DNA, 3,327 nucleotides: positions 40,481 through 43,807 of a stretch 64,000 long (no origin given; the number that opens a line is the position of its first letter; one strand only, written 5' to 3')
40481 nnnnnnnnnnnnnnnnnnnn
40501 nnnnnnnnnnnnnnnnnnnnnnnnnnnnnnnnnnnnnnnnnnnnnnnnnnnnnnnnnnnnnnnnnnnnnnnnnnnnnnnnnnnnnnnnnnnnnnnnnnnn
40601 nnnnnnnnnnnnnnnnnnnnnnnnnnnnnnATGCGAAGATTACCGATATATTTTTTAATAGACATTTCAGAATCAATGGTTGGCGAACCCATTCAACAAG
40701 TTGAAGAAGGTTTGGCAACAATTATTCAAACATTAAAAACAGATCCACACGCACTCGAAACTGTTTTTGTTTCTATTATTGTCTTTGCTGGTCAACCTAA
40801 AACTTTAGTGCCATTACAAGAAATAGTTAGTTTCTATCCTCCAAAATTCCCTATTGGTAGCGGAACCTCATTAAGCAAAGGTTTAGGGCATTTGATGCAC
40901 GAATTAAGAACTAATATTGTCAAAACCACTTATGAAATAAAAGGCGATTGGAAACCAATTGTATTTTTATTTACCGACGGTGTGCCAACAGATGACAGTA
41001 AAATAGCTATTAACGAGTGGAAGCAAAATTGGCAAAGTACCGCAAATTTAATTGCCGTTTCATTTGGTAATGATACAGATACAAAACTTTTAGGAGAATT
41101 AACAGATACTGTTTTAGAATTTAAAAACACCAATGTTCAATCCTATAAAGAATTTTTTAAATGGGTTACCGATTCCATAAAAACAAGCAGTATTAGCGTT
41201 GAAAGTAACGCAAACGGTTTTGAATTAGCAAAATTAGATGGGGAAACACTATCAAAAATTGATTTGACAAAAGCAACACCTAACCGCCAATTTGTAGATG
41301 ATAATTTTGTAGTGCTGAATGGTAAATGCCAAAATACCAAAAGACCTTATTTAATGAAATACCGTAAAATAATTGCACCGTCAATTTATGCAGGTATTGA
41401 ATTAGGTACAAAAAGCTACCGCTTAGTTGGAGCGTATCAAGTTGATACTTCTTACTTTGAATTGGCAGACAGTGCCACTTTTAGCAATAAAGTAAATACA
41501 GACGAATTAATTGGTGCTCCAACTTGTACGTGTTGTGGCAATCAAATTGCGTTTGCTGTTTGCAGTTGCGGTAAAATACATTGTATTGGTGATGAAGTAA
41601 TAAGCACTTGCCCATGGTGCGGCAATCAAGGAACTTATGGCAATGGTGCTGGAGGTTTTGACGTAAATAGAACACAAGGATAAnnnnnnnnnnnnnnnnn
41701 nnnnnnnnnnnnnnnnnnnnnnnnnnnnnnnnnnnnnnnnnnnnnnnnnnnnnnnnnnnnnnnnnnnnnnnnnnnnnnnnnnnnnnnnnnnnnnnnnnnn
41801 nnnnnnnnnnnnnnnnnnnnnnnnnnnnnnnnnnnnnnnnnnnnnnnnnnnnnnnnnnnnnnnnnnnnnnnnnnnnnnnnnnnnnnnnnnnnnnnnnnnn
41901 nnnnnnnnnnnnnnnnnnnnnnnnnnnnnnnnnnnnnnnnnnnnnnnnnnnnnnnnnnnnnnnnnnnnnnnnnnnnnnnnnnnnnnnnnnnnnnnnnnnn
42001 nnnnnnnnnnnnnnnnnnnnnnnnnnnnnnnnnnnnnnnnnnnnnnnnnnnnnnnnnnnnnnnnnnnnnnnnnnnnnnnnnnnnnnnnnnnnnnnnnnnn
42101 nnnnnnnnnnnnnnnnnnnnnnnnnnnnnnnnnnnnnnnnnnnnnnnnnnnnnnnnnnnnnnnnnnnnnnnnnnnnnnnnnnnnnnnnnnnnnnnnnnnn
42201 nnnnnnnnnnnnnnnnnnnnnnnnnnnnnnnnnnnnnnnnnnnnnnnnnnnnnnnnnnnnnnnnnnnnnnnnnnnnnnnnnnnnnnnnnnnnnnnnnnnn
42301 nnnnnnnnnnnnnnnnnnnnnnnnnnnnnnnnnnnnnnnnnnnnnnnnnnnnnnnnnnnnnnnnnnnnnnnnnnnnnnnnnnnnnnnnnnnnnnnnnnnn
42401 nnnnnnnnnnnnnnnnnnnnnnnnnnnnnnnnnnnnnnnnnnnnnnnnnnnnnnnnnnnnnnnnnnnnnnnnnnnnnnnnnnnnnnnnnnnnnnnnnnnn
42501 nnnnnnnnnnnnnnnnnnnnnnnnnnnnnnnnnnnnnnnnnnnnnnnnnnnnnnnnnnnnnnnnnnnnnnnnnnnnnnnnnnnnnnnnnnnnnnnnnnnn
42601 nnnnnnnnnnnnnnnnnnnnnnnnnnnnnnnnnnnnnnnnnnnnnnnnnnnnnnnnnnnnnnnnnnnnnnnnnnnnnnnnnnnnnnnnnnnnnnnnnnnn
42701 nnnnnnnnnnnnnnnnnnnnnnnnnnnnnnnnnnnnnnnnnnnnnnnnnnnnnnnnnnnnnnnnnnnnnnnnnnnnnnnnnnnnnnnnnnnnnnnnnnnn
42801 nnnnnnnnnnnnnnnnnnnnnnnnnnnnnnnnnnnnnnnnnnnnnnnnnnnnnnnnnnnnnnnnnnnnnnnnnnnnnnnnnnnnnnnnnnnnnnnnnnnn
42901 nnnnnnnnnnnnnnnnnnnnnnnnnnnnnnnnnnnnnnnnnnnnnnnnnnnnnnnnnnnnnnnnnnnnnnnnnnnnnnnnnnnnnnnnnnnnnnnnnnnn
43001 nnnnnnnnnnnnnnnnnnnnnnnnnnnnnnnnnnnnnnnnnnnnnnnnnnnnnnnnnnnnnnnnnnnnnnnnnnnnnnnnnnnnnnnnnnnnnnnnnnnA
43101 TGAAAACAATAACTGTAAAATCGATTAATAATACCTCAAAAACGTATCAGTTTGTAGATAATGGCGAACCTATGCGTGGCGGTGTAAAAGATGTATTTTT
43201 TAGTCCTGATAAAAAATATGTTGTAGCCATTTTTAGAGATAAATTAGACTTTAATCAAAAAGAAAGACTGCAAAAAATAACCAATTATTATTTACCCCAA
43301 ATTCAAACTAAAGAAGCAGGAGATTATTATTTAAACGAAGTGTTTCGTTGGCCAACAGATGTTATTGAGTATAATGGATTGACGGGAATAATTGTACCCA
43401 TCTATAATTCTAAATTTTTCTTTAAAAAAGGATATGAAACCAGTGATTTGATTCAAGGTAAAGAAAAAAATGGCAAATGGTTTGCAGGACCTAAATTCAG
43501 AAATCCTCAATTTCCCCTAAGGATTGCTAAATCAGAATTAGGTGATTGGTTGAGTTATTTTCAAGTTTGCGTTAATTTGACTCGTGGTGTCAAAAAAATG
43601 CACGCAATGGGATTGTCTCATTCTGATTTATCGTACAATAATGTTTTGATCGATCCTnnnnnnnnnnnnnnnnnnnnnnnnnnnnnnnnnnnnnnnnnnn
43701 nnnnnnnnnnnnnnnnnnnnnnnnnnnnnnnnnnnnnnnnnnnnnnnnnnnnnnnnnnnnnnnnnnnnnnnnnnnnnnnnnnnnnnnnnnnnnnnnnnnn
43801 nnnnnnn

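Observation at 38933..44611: Expanded TerY-P module: three vWA paralogs interleaved with small proteins, followed by one PP2C phosphatase and one kinase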

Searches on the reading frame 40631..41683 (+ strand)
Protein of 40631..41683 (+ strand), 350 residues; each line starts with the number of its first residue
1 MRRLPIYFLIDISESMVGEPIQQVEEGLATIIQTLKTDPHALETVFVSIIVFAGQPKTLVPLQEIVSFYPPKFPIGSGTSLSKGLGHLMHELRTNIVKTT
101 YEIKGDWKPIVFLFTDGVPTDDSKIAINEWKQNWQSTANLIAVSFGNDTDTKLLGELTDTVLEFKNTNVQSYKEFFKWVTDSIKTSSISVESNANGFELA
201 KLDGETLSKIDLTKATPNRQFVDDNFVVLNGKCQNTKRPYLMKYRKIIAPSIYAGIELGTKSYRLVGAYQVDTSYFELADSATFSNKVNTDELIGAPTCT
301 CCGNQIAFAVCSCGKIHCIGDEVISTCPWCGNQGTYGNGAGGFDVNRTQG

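Call 4: search_protein_families(library=pfam, proteins=[window:40631-41683:+], max_evalue=0.01)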
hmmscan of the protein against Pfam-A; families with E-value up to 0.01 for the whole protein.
window:40631-41683:+ (350 aa): 4 families
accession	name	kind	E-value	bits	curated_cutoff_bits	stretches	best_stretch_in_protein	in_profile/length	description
PF15616.11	TerY_C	-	2.1e-49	167.3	28.4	1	223-350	1-129/129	TerY-C metal binding domain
PF00092.34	VWA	-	9.5e-13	49.2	23.8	1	6-172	2-165/174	von Willebrand factor type A domain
PF13519.12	VWA_2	-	2.9e-07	31.5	27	1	7-117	2-106/107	von Willebrand factor type A domain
PF13768.12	VWA_3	-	0.0013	19.3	27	0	6-37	3-33/155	von Willebrand factor type A domain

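Call 5: search_protein_families(library=padloc, proteins=[window:40631-41683:+], max_evalue=0.01)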
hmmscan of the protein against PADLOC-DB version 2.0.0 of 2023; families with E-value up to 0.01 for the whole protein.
window:40631-41683:+ (350 aa): 0 families

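Call 7: search_protein_families(library=ncbifam, proteins=[window:40631-41683:+], max_evalue=0.01)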
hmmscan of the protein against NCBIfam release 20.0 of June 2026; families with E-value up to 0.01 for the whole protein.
window:40631-41683:+ (350 aa): 0 families

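Call 14: search_dna_similar(query=window:40631-41683:+, collection=plasmids, mode=protein, max_rows=25, rows=spread)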
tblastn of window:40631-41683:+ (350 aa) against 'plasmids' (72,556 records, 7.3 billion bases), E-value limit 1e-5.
Records with a match: 2320; places in all: 6823; records where one place covers at least 80% of the query: 2241.
Best place of each record, by identity: <60% 2320.
By first word of the organism name: Klebsiella 1001; Escherichia 442; Enterobacter 354; Salmonella 350; Citrobacter 65; Raoultella 20; Leclercia 14; Pseudomonas 8; Serratia 7; Sinorhizobium 7; and 35 more.
By predicted mobility (MOB-suite, as given by PLSDB): conjugative 1565; non-mobilizable 713; mobilizable 42.
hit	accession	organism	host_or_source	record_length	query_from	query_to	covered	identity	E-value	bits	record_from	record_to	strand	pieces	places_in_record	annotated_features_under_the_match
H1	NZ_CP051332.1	Salmonella enterica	bovine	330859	1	350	100%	44.7%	7e-91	304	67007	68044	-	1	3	TerY-C metal binding domain-containing protein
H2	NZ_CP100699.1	Salmonella enterica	Homo sapiens,stool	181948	1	350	100%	44.4%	2e-90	303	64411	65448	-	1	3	TerY-C metal binding domain-containing protein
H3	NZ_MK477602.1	Salmonella enterica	Homo sapiens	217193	1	350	100%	44.4%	2e-90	303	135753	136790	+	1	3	TerY-C metal binding domain-containing protein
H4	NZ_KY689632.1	Escherichia coli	human feces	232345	1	350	100%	44.4%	2e-90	303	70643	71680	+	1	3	TerY-C metal binding domain-containing protein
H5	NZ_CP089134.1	Escherichia coli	swine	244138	1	350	100%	44.4%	2e-90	303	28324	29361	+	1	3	TerY-C metal binding domain-containing protein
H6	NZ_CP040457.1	Salmonella enterica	Homo sapiens,culture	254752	1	350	100%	44.4%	2e-90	303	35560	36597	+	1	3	TerY-C metal binding domain-containing protein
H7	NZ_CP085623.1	Escherichia coli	Homo sapiens,urine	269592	1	350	100%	44.4%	2e-90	303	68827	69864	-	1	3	TerY-C metal binding domain-containing protein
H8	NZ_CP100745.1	Salmonella enterica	Homo sapiens,stool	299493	1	350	100%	44.4%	2e-90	303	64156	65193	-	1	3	TerY-C metal binding domain-containing protein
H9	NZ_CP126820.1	Enterobacter hormaechei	Cat,isolated bacterial culture,urine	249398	1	350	100%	44.1%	1e-90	303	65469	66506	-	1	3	TerY-C metal binding domain-containing protein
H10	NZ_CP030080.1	Enterobacter hormaechei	Homo sapiens,sptum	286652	1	350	100%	44.1%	1e-90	303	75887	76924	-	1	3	TerY-C metal binding domain-containing protein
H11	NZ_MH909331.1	Leclercia adecarboxylata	Nanjing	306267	1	350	100%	44.1%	1e-90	303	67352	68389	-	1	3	TerY-C metal binding domain-containing protein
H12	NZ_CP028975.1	Cronobacter sakazakii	Homo sapiens,Brain abscess fluid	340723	1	350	100%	44.1%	1e-90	303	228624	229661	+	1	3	TerY-C metal binding domain-containing protein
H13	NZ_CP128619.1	Enterobacter roggenkampii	Homo sapiens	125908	1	350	100%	44.1%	1e-90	303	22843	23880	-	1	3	TerY-C metal binding domain-containing protein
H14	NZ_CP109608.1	Klebsiella pneumoniae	Pure culture,clinical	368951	1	350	100%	42.6%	3e-86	291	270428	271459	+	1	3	TerY-C metal binding domain-containing protein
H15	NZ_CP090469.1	Klebsiella pneumoniae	Homo sapiens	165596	1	350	100%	41.6%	3e-85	288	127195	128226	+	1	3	TerY-C metal binding domain-containing protein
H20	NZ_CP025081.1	Klebsiella pneumoniae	Homo sapiens,liver abscess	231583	1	350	100%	41.3%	1e-84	286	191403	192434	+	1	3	TerY-C metal binding domain-containing protein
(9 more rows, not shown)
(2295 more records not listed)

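Call 15: get_annotated_region(hit=H4, flank=12000)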
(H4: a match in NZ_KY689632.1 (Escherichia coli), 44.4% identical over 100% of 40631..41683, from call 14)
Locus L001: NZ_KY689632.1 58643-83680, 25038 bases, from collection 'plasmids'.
description: Escherichia coli strain 19-M12 plasmid p19M12, complete sequence
organism: Escherichia coli (NCBI taxid 562)
taxonomy: Bacteria; Pseudomonadota; Gammaproteobacteria; Enterobacterales; Enterobacteriaceae; Escherichia; Escherichia coli
host: -; source: human feces; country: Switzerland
typing (MOB-suite, as given by PLSDB): conjugative; replicon IncHI2A,rep_cluster_1088; relaxase MOBH; mating-pair formation MPF_F
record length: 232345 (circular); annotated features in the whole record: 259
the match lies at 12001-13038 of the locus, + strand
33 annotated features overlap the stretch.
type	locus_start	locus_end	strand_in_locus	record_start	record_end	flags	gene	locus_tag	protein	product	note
CDS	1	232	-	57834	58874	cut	terC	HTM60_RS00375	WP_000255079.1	tellurium resistance membrane protein TerC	-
CDS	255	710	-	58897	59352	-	-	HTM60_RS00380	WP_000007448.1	tellurite resistance TerB family protein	-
CDS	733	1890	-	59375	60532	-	-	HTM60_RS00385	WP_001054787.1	TerD family protein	-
CDS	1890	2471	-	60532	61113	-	-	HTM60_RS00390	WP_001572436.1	TerD family protein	-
predicted_resistance_gene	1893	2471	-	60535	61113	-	terZ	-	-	tellurium resistance-associated protein TerZ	predicted by amrfinderplus; class TELLURIUM; identity 98.96%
CDS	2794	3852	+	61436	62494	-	-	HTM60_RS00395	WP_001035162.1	ATP-grasp domain-containing protein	-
CDS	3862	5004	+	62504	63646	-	-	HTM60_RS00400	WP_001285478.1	phosphoribosyltransferase domain-containing protein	-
CDS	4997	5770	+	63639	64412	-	-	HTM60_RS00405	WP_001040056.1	hypothetical protein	-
CDS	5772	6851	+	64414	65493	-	-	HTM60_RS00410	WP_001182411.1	cysteine protease StiP domain-containing protein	-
CDS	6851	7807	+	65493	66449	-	-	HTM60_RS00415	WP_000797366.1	HpcH/HpaI aldolase/citrate lyase family protein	-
CDS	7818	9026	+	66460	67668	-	-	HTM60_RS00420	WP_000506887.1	DUF4236 domain-containing protein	-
predicted_resistance_gene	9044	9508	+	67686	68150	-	terW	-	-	tellurium resistance protein TerW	predicted by amrfinderplus; class TELLURIUM; identity 100.0%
CDS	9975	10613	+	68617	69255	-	-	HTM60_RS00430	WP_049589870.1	VWA domain-containing protein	-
CDS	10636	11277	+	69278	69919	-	-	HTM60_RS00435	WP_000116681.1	TerD family protein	GO:0006950 - response to stress [Evidence IEA]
CDS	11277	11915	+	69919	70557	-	-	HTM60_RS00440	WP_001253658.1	VWA domain-containing protein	-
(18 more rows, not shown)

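Call 16: get_annotated_region(hit=H20, flank=9000)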
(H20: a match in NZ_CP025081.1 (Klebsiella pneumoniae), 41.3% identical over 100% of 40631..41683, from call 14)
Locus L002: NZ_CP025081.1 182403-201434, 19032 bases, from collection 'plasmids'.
description: Klebsiella pneumoniae strain SGH10 plasmid pSGH10, complete sequence
organism: Klebsiella pneumoniae (NCBI taxid 573)
taxonomy: Bacteria; Pseudomonadota; Gammaproteobacteria; Enterobacterales; Enterobacteriaceae; Klebsiella; Klebsiella pneumoniae
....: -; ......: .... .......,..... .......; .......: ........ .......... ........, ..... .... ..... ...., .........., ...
typing (MOB-suite, as given by PLSDB): non-mobilizable; replicon IncFIB,IncHI1B
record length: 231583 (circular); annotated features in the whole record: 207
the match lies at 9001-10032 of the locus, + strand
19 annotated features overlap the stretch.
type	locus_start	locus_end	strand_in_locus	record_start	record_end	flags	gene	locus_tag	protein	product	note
CDS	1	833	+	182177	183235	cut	-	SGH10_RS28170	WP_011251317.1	ATP-grasp domain-containing protein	-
CDS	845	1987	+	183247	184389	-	-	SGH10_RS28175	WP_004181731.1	phosphoribosyltransferase domain-containing protein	-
CDS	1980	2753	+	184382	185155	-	-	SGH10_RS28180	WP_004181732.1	hypothetical protein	-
CDS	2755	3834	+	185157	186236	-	-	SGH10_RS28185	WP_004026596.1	cysteine protease StiP family protein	-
CDS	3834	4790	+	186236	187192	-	-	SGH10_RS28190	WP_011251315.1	HpcH/HpaI aldolase/citrate lyase family protein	-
CDS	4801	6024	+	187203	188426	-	-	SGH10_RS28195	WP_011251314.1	DUF4236 domain-containing protein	-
CDS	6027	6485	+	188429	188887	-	-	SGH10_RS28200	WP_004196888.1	ribbon-helix-helix protein, CopG family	GO:0006355 - regulation of DNA-templated transcription [Evidence IEA]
CDS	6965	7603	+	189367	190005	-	-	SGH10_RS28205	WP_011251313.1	VWA domain-containing protein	-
CDS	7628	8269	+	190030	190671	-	-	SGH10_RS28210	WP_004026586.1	TerD family protein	GO:0006950 - response to stress [Evidence IEA]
CDS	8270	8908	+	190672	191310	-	-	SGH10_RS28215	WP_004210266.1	VWA domain-containing protein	-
CDS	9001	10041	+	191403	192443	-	-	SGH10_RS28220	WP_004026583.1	TerY-C metal binding domain-containing protein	-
CDS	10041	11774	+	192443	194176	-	-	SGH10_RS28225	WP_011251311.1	PP2C family serine/threonine-protein phosphatase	-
CDS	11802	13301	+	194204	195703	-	-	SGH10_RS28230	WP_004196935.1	lipopolysaccharide kinase InaA family protein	-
CDS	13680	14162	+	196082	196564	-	-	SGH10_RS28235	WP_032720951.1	hypothetical protein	-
CDS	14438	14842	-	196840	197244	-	-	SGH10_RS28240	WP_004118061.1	DUF2251 domain-containing protein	-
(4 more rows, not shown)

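Call 17: get_annotated_region(hit=H1, flank=7000)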
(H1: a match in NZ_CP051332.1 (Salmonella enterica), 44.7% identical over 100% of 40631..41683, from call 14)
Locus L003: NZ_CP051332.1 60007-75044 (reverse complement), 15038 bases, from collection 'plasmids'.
description: Salmonella enterica subsp. enterica serovar Worthington strain CVM 33836 plasmid p33836-1, complete sequence
organism: Salmonella enterica (NCBI taxid 1160769)
taxonomy: Bacteria; Pseudomonadota; Gammaproteobacteria; Enterobacterales; Enterobacteriaceae; Salmonella; Salmonella enterica
host: -; source: bovine; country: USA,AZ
typing (MOB-suite, as given by PLSDB): conjugative; replicon IncHI2A,rep_cluster_1088; relaxase MOBH; mating-pair formation MPF_F
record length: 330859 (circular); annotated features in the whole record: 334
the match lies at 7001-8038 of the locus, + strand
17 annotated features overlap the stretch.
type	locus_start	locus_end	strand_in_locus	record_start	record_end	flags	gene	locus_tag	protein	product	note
CDS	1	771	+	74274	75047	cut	-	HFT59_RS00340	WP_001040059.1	hypothetical protein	-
CDS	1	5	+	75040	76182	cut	-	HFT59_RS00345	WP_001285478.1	phosphoribosyltransferase domain-containing protein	-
CDS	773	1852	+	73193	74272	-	-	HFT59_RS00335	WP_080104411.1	cysteine protease StiP family protein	-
CDS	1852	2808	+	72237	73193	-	-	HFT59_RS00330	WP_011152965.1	HpcH/HpaI aldolase/citrate lyase family protein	-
CDS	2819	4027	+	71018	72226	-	-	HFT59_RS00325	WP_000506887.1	DUF4236 domain-containing protein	-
predicted_resistance_gene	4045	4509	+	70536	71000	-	terW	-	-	tellurium resistance protein TerW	predicted by amrfinderplus; class TELLURIUM; identity 100.0%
CDS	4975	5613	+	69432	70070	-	-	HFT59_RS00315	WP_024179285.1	VWA domain-containing protein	-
CDS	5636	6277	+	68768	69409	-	-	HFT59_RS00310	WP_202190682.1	TerD family protein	GO:0006950 - response to stress [Evidence IEA]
CDS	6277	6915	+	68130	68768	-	-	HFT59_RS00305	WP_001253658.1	VWA domain-containing protein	-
CDS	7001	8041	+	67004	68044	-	-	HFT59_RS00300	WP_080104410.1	TerY-C metal binding domain-containing protein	-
CDS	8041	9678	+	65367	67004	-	-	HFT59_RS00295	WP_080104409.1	PP2C family serine/threonine-protein phosphatase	-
CDS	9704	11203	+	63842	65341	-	-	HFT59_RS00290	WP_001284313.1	lipopolysaccharide kinase InaA family protein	-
CDS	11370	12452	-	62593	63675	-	-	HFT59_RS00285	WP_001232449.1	hypothetical protein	-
CDS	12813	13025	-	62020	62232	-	-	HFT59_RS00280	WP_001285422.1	Hha/YmoA family nucleoid-associated regulatory protein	-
CDS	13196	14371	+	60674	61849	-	-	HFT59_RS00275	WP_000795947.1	tyrosine-type recombinase/integrase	GO:0015074 - DNA integration [Evidence IEA]; GO:0006310 - DNA recombination [Evidence IEA]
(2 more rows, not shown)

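Call 18: find_related_loci(query=window:40631-41683:+, collection=genome_contigs, flank=10000)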
Query window:40631-41683:+ (350 aa) in genome_contigs; peptide patterns used: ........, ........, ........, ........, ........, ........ (x = any residue, [..] = any of these).
249 stretches matched a pattern; 175 encode a relative of the query (tblastn E <= 1e-3); the best 80 are kept; 80 distinct loci.
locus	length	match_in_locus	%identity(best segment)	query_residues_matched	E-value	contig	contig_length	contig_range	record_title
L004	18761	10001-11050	92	1-350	0e+0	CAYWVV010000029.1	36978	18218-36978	MAG TPA_asm: uncultured Flavobacterium sp. isolate SRP150892_co2_182 genome assembly, contig: NODE_1344_length_36978_cov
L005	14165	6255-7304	92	1-350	0e+0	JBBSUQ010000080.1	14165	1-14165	MAG: Flavobacteriales bacterium isolate SVL2_sbin.5 SVL2_sbin.5_k141_1305901_length_14165_cov_10.9860, whole genome shot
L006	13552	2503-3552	92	1-350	0e+0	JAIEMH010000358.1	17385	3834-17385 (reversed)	MAG: Flavobacteriaceae bacterium isolate co.spades.CONCOCT.2.5kb_032 c_000000000014, whole genome shotgun sequence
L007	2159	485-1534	92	1-350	0e+0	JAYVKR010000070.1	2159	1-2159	MAG: Flavobacterium sp. isolate GL53_Up_metabinner_19 GL53_Up_metabinner_19_69, whole genome shotgun sequence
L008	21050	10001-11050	91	1-350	0e+0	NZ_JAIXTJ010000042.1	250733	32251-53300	MAG: Flavobacterium sp. isolate C8_MAG_00036 pond_C8_MAG_00036_000000000055, whole genome shotgun sequence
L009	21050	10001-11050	90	1-350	0e+0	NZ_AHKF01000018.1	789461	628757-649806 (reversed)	Flavobacterium frigoris PS1 66_18, whole genome shotgun sequence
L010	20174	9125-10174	91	1-350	0e+0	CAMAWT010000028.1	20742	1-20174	MAG: Flavobacterium psychrophilum isolate ME-09jul19-137 genome assembly, contig: ME-09jul19-C3413, whole genome shotgun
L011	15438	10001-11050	90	1-350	0e+0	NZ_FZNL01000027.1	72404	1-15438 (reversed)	Flavobacterium sp. ov086, whole genome shotgun sequence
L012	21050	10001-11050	89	1-350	0e+0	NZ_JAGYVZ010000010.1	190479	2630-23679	Flavobacterium psychroterrae strain CCM 8827 NODE_10_length_190479_cov_28.758490, whole genome shotgun sequence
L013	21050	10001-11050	90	1-350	0e+0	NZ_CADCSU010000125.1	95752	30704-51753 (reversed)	Flavobacterium bizetiae strain CIP 105534, whole genome shotgun sequence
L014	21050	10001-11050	90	1-350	0e+0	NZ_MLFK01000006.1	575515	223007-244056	Flavobacterium johnsoniae strain CI04 NODE_6, whole genome shotgun sequence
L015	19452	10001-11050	90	1-350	0e+0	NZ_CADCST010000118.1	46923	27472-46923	Flavobacterium collinsii isolate CECT7796, whole genome shotgun sequence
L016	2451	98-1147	91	1-350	0e+0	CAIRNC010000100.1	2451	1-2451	MAG: uncultured Bacteroidetes bacterium isolate Ja_bin-6206 genome assembly, contig: bin-6206:100/564, whole genome shot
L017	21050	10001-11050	89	1-350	0e+0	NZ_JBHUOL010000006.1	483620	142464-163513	Flavobacterium ardleyense strain KCTC 52644 platanus_K_21_77_6, whole genome shotgun sequence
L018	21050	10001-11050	90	1-350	0e+0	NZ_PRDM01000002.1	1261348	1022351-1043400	Flavobacterium hungaricum strain Kb82 ctg2, whole genome shotgun sequence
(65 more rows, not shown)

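Call 25: search_protein_families(library=padloc, proteins=[window:40631-41683:+], max_evalue=10)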
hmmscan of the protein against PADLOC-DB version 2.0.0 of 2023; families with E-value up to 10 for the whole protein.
window:40631-41683:+ (350 aa): 0 families

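Call 30: search_solved_structures(query=window:40631-41683:+, max_evalue=1)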
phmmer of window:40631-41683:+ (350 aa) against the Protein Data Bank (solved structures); distinct sequences matched with E-value up to 1: 2.
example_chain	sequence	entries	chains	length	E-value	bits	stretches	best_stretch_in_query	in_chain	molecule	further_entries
8s05_A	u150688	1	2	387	0.16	14.3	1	104-179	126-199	Conserved protein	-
6fpy_A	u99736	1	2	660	0.8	12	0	6-122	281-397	Inter-alpha-trypsin inhibitor heavy chain H1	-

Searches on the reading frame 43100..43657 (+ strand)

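Call 24: search_protein_families(library=pfam, proteins=[window:43100-43657:+], max_evalue=10)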
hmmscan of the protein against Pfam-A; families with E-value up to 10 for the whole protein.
seq(186 aa): 2 families
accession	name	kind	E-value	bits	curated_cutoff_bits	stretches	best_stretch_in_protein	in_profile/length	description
PF00069.31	Pkinase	-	0.024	14.4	31.7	1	156-185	103-132/263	Protein kinase domain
PF06293.20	Kdo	-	0.17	11.8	21.3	1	161-185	128-152/207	Lipopolysaccharide kinase (Kdo/WaaP) family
